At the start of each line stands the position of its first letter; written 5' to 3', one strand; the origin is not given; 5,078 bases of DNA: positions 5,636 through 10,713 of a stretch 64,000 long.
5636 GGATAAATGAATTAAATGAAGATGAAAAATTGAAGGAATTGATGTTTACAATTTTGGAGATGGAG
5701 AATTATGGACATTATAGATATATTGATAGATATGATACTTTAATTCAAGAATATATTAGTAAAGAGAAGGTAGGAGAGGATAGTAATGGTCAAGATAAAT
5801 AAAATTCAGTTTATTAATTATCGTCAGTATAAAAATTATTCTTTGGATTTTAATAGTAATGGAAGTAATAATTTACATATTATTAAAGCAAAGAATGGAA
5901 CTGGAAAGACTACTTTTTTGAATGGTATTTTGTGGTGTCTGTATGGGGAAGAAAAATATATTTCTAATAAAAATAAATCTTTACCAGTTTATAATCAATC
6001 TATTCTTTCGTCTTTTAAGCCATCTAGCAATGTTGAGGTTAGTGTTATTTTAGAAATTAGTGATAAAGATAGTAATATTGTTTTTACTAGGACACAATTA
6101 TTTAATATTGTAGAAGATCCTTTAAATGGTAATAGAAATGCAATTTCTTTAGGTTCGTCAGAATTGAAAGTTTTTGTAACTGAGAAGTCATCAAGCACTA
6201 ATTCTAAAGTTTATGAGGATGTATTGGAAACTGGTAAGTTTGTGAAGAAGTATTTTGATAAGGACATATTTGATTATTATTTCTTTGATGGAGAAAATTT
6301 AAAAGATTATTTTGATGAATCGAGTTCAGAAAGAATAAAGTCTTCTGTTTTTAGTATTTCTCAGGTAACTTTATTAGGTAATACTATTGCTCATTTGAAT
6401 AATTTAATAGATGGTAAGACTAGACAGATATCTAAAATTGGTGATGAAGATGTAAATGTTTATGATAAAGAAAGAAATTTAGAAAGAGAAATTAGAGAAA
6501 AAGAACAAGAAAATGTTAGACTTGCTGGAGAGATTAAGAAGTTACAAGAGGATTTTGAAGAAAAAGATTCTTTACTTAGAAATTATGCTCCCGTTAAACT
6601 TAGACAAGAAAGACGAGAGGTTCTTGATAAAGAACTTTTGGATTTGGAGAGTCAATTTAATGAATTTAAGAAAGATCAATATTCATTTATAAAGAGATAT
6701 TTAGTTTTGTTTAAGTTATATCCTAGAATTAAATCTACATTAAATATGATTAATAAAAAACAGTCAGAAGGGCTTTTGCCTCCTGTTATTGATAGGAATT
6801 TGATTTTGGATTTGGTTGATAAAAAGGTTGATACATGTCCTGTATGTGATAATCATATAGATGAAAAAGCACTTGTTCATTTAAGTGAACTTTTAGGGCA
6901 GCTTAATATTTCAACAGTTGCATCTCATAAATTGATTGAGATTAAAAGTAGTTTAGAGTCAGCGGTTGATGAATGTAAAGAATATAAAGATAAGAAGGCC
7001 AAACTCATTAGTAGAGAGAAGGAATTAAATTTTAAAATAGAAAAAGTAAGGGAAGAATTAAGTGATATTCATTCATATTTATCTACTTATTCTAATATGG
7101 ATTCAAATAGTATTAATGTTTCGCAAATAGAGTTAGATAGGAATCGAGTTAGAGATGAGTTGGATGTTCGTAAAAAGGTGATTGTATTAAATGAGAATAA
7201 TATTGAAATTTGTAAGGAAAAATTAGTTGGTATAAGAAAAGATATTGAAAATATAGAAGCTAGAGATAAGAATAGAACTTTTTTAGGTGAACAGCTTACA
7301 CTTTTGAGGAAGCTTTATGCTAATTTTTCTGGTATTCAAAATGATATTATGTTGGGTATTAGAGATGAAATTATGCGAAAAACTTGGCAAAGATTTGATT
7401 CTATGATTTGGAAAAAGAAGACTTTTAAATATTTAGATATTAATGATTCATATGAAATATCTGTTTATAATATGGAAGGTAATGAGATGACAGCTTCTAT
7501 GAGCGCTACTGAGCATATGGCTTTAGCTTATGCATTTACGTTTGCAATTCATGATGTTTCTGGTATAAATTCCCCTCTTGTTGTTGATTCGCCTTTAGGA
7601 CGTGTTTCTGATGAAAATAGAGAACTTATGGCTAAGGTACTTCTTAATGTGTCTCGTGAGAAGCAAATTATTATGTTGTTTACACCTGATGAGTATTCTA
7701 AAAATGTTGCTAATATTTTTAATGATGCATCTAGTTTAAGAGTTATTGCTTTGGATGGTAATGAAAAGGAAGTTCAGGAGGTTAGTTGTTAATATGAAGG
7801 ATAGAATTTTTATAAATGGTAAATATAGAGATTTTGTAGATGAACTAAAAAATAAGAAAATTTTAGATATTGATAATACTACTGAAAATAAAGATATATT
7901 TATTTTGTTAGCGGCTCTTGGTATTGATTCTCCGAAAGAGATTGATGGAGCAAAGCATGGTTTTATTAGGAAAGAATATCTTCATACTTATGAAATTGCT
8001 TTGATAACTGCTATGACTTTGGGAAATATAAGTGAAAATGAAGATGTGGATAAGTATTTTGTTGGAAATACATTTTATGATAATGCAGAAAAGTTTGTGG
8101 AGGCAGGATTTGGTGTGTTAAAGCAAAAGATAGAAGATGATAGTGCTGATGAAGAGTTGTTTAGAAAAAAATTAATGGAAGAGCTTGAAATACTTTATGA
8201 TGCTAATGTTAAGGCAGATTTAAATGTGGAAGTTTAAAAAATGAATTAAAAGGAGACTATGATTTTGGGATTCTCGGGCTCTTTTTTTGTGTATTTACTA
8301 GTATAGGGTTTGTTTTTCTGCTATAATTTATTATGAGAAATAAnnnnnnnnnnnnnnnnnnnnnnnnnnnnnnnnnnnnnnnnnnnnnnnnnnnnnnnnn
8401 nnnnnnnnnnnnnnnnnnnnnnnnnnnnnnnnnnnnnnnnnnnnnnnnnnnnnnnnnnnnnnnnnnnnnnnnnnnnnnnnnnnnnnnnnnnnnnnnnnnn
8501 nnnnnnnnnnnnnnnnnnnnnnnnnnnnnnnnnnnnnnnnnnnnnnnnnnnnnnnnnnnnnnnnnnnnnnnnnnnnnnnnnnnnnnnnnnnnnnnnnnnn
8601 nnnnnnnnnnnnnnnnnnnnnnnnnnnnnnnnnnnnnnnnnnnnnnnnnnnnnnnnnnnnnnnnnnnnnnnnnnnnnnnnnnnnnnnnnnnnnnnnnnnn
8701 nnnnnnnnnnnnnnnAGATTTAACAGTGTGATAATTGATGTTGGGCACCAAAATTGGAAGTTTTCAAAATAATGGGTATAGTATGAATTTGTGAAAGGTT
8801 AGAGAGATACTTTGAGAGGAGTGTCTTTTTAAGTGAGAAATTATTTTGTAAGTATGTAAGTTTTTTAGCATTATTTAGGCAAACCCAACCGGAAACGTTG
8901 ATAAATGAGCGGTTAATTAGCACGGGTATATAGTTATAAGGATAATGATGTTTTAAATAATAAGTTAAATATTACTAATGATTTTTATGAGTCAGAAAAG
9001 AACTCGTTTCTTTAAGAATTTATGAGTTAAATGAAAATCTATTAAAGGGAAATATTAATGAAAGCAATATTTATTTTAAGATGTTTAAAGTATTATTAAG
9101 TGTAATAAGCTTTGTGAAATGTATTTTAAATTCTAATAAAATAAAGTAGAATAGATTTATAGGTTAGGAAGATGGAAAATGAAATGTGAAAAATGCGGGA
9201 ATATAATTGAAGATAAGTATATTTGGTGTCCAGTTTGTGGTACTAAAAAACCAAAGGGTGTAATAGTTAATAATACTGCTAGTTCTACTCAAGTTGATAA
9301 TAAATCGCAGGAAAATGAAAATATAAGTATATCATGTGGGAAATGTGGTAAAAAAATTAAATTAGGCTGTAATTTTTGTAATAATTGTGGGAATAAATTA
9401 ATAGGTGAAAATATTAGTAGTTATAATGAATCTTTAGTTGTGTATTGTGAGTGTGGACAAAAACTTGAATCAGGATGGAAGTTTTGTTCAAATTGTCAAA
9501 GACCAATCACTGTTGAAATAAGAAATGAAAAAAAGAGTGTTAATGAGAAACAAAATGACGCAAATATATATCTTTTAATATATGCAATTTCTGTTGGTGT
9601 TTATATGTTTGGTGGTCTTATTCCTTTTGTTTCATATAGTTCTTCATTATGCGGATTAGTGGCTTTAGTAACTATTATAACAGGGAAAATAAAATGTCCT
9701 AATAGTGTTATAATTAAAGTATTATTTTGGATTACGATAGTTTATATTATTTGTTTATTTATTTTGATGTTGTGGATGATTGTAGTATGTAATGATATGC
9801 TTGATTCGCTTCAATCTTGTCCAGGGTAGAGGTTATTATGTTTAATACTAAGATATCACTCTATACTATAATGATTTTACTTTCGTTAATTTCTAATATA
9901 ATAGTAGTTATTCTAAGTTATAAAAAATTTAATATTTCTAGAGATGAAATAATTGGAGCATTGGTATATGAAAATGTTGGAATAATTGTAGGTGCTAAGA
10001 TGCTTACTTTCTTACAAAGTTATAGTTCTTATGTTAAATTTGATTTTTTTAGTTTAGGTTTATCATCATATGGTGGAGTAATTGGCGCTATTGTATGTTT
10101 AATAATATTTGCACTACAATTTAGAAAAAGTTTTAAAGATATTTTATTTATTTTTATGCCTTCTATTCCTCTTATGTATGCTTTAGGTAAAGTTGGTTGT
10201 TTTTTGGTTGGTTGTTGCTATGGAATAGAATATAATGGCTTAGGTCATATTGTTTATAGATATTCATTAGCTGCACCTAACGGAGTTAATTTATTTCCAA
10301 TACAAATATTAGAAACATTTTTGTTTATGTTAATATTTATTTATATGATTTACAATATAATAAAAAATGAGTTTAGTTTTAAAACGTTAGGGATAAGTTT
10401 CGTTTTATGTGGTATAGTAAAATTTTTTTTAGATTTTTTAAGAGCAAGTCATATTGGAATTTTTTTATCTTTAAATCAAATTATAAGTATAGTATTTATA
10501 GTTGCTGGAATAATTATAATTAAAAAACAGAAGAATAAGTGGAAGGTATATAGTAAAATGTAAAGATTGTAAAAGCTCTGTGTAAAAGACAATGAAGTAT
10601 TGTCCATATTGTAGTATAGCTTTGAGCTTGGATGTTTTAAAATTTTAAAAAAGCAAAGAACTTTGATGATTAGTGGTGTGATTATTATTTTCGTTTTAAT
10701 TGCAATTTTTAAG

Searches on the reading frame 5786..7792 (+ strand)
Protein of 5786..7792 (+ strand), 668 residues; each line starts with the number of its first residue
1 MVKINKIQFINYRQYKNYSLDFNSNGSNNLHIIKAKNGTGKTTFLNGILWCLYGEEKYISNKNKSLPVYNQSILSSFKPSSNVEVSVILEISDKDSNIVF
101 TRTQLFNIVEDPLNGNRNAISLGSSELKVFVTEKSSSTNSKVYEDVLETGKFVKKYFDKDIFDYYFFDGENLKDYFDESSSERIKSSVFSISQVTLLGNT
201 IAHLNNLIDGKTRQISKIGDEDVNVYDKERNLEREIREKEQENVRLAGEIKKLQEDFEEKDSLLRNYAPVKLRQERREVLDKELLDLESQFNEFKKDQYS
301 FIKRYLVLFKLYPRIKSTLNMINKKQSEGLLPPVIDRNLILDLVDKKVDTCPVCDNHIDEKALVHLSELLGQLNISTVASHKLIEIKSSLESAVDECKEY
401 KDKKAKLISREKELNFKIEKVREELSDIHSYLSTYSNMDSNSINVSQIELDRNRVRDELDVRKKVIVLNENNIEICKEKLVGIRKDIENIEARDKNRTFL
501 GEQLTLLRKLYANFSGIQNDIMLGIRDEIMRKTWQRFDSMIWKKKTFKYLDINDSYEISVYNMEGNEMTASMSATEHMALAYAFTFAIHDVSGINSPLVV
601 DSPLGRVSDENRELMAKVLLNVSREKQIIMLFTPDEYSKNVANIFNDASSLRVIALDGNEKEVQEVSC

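Call 21: search_protein_families(library=ncbifam, proteins=[window:5786-7792:+], max_evalue=0.00001)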
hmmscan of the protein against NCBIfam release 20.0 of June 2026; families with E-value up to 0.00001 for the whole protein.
window:5786-7792:+ (668 aa): 3 families
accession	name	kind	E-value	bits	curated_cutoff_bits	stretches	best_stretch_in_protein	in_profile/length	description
TIGR03185.1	DNA_S_dndD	equivalog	2.8e-28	98.8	245.85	1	12-644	14-623/650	DNA sulfur modification protein DndD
NF045487.1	ASRP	equivalog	7e-16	57.9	300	1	30-604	16-564/593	archaea-specific SMC-related protein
TIGR00618.1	sbcc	subfamily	4.9e-06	24.8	478.5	1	3-71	2-70/1043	exonuclease subunit SbcC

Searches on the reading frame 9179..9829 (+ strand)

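Call 21: search_protein_families(library=ncbifam, proteins=[window:9179-9829:+], max_evalue=0.00001)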
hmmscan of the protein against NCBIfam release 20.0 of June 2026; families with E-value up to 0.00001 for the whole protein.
window:9179-9829:+ (216 aa): 0 families

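Call 41: search_protein_families(library=pfam, proteins=[window:9179-9829:+], max_evalue=0.001)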
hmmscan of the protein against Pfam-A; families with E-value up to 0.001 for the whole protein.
window:9179-9829:+ (216 aa): 4 families
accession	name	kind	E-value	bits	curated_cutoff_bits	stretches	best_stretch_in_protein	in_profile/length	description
PF12773.13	DZR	-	6.2e-10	39.5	27.3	1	3-71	1-45/45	Double zinc ribbon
PF13240.11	Zn_Ribbon_1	-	7.4e-09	35.6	25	1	53-74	2-23/23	zinc-ribbon domain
PF13248.11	Zn_ribbon_3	-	1.1e-08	34.7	27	0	91-109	7-25/26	zinc-ribbon domain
PF17032.10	Zn_ribbon_15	-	2.4e-06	28.7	28.9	0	2-21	54-73/73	zinc-ribbon family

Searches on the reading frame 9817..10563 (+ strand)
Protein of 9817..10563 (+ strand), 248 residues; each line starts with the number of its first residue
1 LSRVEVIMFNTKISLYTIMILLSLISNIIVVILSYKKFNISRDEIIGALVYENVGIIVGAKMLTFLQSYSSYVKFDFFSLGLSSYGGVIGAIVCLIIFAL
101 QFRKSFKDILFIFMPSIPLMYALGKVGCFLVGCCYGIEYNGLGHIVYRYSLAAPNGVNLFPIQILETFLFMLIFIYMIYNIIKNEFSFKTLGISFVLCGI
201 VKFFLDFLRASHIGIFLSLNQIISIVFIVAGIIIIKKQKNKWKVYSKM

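Call 21: search_protein_families(library=ncbifam, proteins=[window:9817-10563:+], max_evalue=0.00001)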
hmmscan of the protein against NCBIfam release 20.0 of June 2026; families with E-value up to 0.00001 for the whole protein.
window:9817-10563:+ (248 aa): 3 families
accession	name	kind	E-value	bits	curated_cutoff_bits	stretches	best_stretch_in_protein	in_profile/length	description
NF000778.0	PRK00052.3-4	equivalog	7.9e-31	107.6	334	1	6-239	6-245/252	prolipoprotein diacylglyceryl transferase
TIGR00544.1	lgt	equivalog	9.7e-18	64.5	118.9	1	11-241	20-272/280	prolipoprotein diacylglyceryl transferase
NF000777.0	PRK00052.3-2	equivalog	4.8e-09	36.2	558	1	77-213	109-248/310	prolipoprotein diacylglyceryl transferase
